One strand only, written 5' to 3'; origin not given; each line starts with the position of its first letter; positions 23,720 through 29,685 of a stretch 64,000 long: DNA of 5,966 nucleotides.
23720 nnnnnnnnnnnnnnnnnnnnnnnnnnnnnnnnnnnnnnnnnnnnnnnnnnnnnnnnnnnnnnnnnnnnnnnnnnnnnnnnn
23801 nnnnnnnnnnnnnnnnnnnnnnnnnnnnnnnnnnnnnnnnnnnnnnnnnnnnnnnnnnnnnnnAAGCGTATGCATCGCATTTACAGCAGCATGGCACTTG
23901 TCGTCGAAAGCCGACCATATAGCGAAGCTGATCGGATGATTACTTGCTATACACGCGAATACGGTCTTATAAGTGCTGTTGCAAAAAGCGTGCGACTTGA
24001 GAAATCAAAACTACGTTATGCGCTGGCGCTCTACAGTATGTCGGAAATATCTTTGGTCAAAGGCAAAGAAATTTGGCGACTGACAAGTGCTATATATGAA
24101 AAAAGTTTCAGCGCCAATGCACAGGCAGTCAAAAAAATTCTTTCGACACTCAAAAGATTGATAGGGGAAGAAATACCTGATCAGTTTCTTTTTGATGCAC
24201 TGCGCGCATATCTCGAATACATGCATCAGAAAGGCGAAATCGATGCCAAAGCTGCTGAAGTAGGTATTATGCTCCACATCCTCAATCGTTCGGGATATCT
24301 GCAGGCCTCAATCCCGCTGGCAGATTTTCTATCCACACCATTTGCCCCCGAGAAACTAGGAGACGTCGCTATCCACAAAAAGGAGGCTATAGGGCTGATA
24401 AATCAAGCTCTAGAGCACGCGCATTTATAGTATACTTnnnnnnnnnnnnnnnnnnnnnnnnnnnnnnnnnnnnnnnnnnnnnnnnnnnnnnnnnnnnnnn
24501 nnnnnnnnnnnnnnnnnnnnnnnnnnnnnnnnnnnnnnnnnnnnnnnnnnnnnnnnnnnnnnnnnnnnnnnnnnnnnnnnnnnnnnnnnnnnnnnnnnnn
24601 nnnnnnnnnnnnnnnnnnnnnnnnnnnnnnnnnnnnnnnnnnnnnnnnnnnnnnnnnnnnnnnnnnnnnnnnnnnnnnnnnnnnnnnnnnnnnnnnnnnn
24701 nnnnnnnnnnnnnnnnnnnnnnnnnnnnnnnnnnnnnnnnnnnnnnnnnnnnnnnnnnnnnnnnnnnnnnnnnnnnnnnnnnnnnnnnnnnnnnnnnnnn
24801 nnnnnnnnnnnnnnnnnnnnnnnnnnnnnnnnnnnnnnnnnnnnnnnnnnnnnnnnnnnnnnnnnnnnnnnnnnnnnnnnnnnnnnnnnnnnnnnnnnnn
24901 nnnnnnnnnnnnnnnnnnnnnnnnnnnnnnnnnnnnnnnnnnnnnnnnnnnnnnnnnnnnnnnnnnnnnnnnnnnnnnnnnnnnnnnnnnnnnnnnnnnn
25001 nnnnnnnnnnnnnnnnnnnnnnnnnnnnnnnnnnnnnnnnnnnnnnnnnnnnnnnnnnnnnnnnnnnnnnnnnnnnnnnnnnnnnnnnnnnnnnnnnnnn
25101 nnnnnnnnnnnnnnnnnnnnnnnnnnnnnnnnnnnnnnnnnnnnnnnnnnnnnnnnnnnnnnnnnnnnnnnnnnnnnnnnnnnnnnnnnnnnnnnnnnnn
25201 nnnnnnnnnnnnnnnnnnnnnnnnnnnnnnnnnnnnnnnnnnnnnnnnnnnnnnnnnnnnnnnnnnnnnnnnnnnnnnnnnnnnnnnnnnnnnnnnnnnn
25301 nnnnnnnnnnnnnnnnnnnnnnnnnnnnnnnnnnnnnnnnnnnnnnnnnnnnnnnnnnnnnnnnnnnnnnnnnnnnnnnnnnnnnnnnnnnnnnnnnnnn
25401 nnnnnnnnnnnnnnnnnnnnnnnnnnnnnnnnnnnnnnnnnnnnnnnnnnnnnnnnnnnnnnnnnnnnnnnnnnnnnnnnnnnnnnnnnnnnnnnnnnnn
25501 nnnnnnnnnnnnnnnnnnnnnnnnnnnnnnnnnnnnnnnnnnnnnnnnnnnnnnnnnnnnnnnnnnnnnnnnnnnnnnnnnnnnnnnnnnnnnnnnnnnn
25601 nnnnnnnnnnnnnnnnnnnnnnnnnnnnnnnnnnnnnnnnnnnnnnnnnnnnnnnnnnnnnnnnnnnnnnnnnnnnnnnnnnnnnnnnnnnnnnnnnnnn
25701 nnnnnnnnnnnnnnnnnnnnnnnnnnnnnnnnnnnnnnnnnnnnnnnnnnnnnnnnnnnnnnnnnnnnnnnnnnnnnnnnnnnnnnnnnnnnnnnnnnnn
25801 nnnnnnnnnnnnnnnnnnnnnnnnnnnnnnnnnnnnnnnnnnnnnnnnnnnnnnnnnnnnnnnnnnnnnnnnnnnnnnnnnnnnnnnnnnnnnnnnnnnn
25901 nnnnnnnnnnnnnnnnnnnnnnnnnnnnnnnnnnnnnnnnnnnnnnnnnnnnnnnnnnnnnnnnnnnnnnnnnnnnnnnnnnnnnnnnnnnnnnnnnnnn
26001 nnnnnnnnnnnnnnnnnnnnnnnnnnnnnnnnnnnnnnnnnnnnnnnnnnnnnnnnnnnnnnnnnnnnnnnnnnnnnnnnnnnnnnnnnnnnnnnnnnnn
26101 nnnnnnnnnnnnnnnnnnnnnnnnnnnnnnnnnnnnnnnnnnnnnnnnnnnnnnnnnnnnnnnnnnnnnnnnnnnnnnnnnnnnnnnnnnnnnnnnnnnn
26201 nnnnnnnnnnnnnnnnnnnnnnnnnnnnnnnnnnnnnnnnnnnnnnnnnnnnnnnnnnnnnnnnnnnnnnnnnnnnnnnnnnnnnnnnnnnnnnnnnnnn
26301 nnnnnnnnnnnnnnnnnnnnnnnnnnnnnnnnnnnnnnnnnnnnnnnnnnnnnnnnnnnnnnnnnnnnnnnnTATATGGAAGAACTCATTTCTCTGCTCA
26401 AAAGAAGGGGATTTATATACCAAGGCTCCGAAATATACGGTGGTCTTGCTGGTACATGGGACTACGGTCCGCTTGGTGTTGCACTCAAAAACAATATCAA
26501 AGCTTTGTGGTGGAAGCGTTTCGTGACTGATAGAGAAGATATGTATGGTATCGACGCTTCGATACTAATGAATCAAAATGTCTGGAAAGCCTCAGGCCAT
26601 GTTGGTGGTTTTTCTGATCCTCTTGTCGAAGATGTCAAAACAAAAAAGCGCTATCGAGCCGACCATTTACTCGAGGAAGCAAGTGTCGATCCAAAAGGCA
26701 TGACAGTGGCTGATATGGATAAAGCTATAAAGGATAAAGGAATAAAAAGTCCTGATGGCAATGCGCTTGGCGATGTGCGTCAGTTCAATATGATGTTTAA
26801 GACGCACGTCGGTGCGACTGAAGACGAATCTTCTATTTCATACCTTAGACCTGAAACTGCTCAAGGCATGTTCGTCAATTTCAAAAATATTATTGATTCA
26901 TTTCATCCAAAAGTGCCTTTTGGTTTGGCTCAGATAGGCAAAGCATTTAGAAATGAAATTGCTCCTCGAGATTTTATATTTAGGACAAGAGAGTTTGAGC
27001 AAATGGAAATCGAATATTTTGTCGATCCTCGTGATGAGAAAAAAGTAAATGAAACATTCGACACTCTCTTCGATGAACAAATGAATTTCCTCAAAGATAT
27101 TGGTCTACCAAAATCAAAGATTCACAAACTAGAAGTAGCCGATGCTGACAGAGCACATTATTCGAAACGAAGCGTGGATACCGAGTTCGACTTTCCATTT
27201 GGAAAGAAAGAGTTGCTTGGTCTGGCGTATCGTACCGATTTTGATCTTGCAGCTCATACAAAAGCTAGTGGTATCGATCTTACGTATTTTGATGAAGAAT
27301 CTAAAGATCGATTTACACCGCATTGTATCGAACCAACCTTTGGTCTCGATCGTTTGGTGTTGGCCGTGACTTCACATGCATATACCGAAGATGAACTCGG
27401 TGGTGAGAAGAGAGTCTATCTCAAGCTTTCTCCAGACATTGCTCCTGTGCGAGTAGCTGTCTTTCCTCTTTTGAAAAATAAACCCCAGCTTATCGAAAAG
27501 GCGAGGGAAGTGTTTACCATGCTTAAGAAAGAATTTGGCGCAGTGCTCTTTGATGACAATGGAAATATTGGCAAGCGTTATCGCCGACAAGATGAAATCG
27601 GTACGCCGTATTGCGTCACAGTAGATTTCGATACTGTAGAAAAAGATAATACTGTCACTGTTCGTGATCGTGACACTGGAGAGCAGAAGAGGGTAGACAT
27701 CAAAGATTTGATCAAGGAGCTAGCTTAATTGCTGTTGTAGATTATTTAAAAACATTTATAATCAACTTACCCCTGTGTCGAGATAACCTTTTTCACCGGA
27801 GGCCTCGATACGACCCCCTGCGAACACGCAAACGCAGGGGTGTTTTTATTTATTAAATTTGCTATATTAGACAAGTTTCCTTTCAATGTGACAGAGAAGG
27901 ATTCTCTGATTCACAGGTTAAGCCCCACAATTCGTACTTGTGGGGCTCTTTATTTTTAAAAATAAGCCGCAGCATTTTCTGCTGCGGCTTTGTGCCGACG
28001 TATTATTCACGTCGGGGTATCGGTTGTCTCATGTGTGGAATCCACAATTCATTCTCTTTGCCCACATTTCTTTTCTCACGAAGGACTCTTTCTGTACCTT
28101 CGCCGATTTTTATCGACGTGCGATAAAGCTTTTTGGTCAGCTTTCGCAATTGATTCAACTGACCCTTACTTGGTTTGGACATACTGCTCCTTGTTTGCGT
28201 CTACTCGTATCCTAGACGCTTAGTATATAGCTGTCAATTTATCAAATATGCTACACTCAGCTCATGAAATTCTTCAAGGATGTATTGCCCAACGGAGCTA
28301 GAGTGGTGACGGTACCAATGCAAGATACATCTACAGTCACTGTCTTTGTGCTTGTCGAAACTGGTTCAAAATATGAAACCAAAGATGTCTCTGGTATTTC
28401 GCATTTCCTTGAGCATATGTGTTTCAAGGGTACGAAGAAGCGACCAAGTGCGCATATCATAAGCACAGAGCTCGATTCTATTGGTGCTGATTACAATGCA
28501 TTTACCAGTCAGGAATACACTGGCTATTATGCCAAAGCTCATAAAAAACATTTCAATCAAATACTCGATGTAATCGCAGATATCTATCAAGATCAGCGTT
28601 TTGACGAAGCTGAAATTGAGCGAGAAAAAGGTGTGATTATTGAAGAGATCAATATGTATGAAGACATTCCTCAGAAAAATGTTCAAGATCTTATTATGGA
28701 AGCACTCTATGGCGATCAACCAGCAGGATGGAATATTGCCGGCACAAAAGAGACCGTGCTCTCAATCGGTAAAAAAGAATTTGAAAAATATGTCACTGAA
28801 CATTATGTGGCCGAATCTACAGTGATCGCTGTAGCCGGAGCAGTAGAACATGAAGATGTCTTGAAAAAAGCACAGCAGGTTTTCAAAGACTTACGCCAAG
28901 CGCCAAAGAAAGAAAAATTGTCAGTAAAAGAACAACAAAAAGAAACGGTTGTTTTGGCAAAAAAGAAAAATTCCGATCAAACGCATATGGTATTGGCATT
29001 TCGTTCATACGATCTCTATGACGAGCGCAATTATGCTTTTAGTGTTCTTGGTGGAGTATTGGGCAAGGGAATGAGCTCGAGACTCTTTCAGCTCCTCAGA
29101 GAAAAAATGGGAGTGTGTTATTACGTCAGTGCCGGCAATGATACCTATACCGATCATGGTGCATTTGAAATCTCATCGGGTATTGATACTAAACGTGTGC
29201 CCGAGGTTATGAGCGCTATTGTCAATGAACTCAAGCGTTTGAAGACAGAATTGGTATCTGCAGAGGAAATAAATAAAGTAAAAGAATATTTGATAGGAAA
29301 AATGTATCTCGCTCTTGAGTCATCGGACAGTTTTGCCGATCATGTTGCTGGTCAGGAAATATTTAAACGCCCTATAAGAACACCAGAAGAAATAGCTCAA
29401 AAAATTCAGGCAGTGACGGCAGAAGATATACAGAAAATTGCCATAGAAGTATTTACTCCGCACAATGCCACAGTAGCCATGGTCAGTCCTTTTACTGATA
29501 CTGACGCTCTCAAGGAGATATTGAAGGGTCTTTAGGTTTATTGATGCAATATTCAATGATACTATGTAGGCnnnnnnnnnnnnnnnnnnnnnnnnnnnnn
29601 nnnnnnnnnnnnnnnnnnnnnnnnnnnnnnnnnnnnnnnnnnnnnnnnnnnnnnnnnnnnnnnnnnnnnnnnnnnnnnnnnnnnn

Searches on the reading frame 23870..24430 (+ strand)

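Call 82: search_protein_families(library=pfam, proteins=[window:23870-24430:+], max_evalue=0.00001)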
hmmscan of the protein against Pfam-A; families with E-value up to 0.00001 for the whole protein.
window:23870-24430:+ (186 aa): 1 family
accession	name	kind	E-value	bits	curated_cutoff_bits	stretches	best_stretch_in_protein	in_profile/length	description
PF11967.14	RecO_N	-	7.8e-16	58.3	27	1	4-75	3-75/80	Recombination protein O N terminal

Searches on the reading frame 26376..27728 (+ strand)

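Call 82: search_protein_families(library=pfam, proteins=[window:26376-27728:+], max_evalue=0.00001)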
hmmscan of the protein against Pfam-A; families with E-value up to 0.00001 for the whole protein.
window:26376-27728:+ (450 aa): 2 families
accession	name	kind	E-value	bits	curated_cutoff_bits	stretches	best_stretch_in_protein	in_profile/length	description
PF03129.25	HGTP_anticodon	-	2.2e-23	82.6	21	1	360-449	2-91/94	Anticodon binding domain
PF00587.30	tRNA-synt_2b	-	2.7e-13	50.8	29.3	1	152-334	8-178/179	tRNA synthetase class II core domain (G, H, P, S and T)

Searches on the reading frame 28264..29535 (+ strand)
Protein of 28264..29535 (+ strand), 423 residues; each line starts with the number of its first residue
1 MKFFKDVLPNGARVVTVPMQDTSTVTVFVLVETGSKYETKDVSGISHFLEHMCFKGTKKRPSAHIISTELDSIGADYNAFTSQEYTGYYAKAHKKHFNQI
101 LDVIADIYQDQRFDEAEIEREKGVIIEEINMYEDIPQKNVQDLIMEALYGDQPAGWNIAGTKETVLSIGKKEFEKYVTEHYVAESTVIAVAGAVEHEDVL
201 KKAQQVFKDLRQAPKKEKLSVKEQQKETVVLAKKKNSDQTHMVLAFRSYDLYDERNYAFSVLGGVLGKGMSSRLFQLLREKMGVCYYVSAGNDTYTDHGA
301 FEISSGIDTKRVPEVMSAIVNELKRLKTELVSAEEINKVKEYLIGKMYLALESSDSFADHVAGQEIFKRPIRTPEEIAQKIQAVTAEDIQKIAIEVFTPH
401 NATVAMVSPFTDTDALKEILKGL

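Call 82: search_protein_families(library=pfam, proteins=[window:28264-29535:+], max_evalue=0.00001)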
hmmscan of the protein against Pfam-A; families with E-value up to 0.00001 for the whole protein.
window:28264-29535:+ (423 aa): 2 families
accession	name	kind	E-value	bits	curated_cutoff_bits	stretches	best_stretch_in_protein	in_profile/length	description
PF05193.26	Peptidase_M16_C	-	1.8e-43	148.9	23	1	168-342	2-180/181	Peptidase M16 inactive domain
PF00675.25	Peptidase_M16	-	2.7e-43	147.9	22.3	1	14-161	2-148/149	Insulinase (Peptidase family M16)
